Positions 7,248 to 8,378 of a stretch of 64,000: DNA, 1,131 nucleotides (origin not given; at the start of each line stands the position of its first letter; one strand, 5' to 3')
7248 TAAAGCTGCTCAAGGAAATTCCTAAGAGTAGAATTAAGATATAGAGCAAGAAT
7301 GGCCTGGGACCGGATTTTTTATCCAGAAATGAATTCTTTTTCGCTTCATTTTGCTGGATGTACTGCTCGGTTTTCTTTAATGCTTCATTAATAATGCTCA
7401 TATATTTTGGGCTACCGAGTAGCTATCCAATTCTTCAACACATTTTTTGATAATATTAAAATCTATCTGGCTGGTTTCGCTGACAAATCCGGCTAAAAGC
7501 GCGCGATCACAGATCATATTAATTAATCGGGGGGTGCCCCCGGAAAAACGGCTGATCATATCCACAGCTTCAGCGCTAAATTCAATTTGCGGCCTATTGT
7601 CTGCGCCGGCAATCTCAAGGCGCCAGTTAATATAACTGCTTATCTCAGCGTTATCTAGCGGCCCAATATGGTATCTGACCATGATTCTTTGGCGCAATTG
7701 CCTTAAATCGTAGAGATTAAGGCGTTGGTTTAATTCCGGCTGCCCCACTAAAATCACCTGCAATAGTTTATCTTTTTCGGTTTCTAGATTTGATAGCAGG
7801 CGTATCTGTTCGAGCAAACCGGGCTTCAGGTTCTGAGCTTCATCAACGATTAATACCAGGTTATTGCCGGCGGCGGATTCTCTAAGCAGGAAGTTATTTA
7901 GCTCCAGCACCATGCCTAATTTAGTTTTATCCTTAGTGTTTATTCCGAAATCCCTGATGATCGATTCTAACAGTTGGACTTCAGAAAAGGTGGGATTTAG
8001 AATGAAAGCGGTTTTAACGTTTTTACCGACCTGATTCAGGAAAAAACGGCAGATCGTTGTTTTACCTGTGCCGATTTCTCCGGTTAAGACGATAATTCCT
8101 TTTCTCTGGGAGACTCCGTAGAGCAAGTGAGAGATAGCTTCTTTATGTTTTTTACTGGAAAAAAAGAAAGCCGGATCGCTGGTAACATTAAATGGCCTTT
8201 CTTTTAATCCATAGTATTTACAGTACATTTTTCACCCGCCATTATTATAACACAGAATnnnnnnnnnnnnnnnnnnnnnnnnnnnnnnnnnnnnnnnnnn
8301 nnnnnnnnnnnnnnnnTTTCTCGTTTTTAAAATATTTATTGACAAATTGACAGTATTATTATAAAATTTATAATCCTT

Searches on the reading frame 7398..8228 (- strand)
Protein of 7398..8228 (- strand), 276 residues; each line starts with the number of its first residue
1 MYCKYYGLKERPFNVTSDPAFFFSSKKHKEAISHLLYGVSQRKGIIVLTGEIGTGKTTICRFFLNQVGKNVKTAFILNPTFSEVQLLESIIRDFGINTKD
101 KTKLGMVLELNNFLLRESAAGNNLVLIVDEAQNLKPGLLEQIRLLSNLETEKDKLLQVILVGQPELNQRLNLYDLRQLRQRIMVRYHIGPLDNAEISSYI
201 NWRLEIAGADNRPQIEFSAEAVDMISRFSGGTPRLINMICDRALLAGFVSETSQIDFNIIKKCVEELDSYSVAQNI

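Call 34: search_protein_families(library=pfam, proteins=[window:7398-8228:-], max_evalue=0.01)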
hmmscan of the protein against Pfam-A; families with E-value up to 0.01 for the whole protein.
window:7398-8228:- (276 aa): 20 families
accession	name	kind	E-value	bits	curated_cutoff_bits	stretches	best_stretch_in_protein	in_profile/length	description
PF13401.12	AAA_22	-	5.9e-28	98.2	27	1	41-170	3-130/130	AAA domain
PF13191.12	AAA_16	-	1.9e-11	45.2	32.6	1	29-155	9-164/167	AAA ATPase domain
PF02367.23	TsaE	-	4.8e-06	27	26.6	1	26-119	4-92/128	Threonylcarbamoyl adenosine biosynthesis protein TsaE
PF13245.12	AAA_19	-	4.9e-06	27.2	25.1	1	43-163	11-125/134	AAA domain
PF13604.12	AAA_30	-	5.6e-05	23.4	27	1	39-164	14-125/191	AAA domain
PF01637.24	ATPase_2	-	0.00059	20.2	33.2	1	41-236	18-222/225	ATPase domain predominantly from Archaea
PF09848.15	SLFN-g3_helicase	-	0.00082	19.2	24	1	44-136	2-93/354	Schlafen group 3, DNA/RNA helicase domain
PF20720.3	nSTAND3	-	0.00095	19.3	27.2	1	23-69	2-43/155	Novel STAND NTPase 3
PF14532.12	Sigma54_activ_2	-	0.0011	19.6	25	0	32-168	10-113/138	Sigma-54 interaction domain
PF05621.17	TniB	-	0.0011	18.8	22.4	1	40-170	32-169/189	Bacterial TniB protein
PF06745.19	ATPase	-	0.0025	17.6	26.6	1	38-107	14-83/231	KaiC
PF13173.12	AAA_14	-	0.0031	17.9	27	0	44-163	3-98/129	AAA domain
PF00004.35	AAA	-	0.0038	18.1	21.2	1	46-138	1-73/131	ATPase family associated with various cellular activities (AAA)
PF25199.1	nSTAND_NTPase5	-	0.004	17.4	34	0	37-135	35-109/145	Novel STAND NTPase 5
PF13238.12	AAA_18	-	0.0044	17.9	29.4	1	46-124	1-75/128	AAA domain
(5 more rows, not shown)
